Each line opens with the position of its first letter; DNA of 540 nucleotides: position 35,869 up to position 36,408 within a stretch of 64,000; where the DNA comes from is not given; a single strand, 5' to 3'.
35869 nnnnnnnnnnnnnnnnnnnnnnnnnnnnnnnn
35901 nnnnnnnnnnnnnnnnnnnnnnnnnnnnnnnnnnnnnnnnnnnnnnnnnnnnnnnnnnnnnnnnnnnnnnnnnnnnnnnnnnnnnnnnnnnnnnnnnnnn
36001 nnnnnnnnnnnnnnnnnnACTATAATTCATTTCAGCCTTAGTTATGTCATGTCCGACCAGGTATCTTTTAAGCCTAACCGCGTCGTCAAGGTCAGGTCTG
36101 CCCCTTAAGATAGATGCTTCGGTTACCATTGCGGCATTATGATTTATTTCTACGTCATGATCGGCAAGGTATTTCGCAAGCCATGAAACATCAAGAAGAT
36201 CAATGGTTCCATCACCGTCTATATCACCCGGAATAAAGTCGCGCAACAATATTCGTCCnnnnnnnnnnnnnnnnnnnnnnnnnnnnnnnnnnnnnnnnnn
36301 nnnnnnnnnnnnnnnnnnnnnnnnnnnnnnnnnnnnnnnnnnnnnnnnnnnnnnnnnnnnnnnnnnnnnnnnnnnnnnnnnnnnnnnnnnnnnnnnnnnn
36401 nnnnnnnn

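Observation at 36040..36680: Internal, asymmetric dockerin fused directly behind a cohesin-like module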

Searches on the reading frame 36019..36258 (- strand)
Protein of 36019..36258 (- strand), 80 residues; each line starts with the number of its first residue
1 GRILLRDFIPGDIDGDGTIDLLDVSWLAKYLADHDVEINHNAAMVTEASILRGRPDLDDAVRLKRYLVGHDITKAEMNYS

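Call 58: search_solved_structures(query=A3, max_evalue=0.01, show_alignments=2)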
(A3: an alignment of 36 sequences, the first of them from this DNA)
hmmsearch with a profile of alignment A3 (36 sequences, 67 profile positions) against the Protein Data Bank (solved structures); distinct sequences matched with E-value up to 0.01: 35.
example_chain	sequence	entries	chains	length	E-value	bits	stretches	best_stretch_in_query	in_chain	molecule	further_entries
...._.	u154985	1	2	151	1.6e-18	69.8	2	7-66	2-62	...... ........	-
8x3a_A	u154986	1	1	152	1.6e-18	69.8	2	7-66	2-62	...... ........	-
1daq_A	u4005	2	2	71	1.7e-16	63.3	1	9-64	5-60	ENDOGLUCANASE SS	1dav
2mte_A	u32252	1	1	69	1.9e-16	63.1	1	9-64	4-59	Cellulose 1,4-beta-cellobiosidase (reducing end) CelS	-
6kg9_A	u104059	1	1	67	1.9e-15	59.9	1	7-61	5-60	And cellulose-binding endoglucanase family 9 CelL ortholog dockerin domain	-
6kge_D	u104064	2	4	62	5.5e-15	58.5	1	7-61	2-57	And cellulose-binding endoglucanase family 9 CelL ortholog dockerin domain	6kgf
6kgc_B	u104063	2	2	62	7.3e-15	58.1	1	7-61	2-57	And cellulose-binding endoglucanase family 9 CelL ortholog dockerin domain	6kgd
4fl4_A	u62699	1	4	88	2.7e-14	56.3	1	10-64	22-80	Glycoside hydrolase family 9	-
2yik_A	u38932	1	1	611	3.3e-14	56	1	7-63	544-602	ENDOGLUCANASE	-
4cj0_A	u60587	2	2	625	1.4e-13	54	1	7-64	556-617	ENDOGLUCANASE D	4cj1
1clc_A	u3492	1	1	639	1.4e-13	54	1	7-64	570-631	ENDOGLUCANASE CELD; EC: 3.2.1.4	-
8zvk_A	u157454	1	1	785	7.2e-13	51.7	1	6-64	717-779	AaBgIC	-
2ccl_B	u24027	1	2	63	4.1e-12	49.3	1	8-64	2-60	ENDO-1,4-BETA-XYLANASE Y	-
4dh2_B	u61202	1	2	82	7.2e-12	48.5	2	7-32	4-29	Dockerin type 1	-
1ohz_B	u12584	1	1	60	2.1e-11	47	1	10-64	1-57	ENDO-1,4-BETA-XYLANASE Y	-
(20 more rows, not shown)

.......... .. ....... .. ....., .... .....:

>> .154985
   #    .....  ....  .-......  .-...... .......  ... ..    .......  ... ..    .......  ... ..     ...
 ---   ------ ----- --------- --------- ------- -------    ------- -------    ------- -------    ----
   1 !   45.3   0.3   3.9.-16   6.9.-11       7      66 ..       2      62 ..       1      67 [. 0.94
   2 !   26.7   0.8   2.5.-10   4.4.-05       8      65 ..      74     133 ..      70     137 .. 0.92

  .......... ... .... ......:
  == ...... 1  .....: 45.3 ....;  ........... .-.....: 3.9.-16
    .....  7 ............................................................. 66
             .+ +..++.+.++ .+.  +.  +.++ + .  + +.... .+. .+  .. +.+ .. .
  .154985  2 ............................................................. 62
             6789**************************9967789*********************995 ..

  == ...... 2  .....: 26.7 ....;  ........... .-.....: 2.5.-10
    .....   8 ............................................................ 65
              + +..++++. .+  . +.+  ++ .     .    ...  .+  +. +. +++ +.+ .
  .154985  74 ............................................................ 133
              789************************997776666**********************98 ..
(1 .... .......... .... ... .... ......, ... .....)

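Call 63: predict_structure(alignment_id=A3)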
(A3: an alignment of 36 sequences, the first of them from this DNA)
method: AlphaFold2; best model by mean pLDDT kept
length: 80 residues; sequences in the alignment: 36
mean_pLDDT: 86.7   pTM: 0.71
mean pLDDT of the five models: 86.7, 85.5, 85.4, 82.6, 80.9
residues with pLDDT >= 90: 57; 70-90: 8; 50-70: 13; < 50: 2
segments of 3 or more residues with pLDDT < 50: none
pLDDT, mean of each block of 10 residues (from residue 1): 76 94 97 97 95 96 89 51
secondary structure, 60 per line:
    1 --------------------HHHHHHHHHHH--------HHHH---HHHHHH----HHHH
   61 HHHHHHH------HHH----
elements in order: H21-31 H40-43 H47-52 H57-67

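Call 65: fold_search(model_id=the predicted structure, library=pdb)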
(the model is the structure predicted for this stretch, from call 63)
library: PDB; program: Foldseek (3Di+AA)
matches with E <= 10: 69; with E <= 0.001: 0
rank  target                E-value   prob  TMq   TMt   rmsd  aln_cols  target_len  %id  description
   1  3ul4_B                5.9e-03  1.00  0.65  0.81   2.3        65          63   25  Crystal structure of Coh-OlpA(Cthe_3080)-Doc918(Cthe_0918) complex: A novel type I Cohesin-Dockerin complex from Clost (released 2012-11-28)
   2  2mte_MODEL_1_A        7.1e-03  1.00  0.70  0.80   1.4        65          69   29  Solution structure of Doc48S (released 2014-10-15)
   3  4uyp_B                2.4e-02  1.00  0.68  0.74   1.4        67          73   28  High resolution structure of the third cohesin ScaC in complex with the ScaB dockerin with a mutation in the N-termina (released 2015-04-15)
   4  4uyq_B                2.9e-02  1.00  0.73  0.80   2.3        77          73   25  High resolution structure of the third cohesin ScaC in complex with the ScaB dockerin with a mutation in the C-termina (released 2015-04-15)
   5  5lxv_B                4.0e-02  1.00  0.64  0.78   2.3        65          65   32  Crystal structure of Ruminococcus flavefaciens scaffoldin C cohesin in complex with a dockerin from an uncharacterized (released 2016-10-19)
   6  5nrk_D                5.2e-02  1.00  0.64  0.76   1.4        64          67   23  Crystal structure of the sixth cohesin from Acetivibrio cellulolyticus' scaffoldin B in complex with Cel5 dockerin S15 (released 2018-01-31)
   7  6kgf_B                5.6e-02  1.00  0.65  0.83   1.7        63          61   25  Crystal structure of CaDoc0917(R16D)-CaCohA2 complex at pH 8.2 (released 2020-07-08)
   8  5nrm_B                5.6e-02  1.00  0.62  0.74   1.8        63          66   24  Crystal structure of the sixth cohesin from Acetivibrio cellulolyticus' scaffoldin B in complex with Cel5 dockerin S51 (released 2018-01-31)
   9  5nrk_B                6.8e-02  1.00  0.62  0.72   2.8        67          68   24  Crystal structure of the sixth cohesin from Acetivibrio cellulolyticus' scaffoldin B in complex with Cel5 dockerin S15 (released 2018-01-31)
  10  6kge_D                1.1e-01  1.00  0.64  0.81   2.0        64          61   25  Crystal structure of CaDoc0917(R16D)-CaCohA2 complex at pH 5.5 (released 2020-07-08)
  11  2vn5_D                1.4e-01  0.99  0.59  0.84   3.0        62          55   31  The Clostridium cellulolyticum dockerin displays a dual binding mode for its cohesin partner (released 2008-05-20)
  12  4fl4_J                1.4e-01  0.99  0.59  0.71   2.3        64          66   26  Scaffoldin conformation and dynamics revealed by a ternary complex from the Clostridium thermocellum cellulosome (released 2012-06-27)
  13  2ccl_B                1.5e-01  0.98  0.56  0.70   3.2        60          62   27  THE S45A, T46A MUTANT OF THE TYPE I COHESIN-DOCKERIN COMPLEX FROM THE CELLULOSOME OF CLOSTRIDIUM THERMOCELLUM (released 2007-02-13)
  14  6kg9_MODEL_1_A        2.0e-01  0.99  0.63  0.74   1.9        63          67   25  Solution structure of CaDoc0917 from Clostridium acetobutylicum (released 2020-07-08)
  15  5m2o_B                2.0e-01  0.98  0.64  0.69   2.0        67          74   22  R. flavefaciens' third ScaB cohesin in complex with a group 1 dockerin (released 2017-07-05)
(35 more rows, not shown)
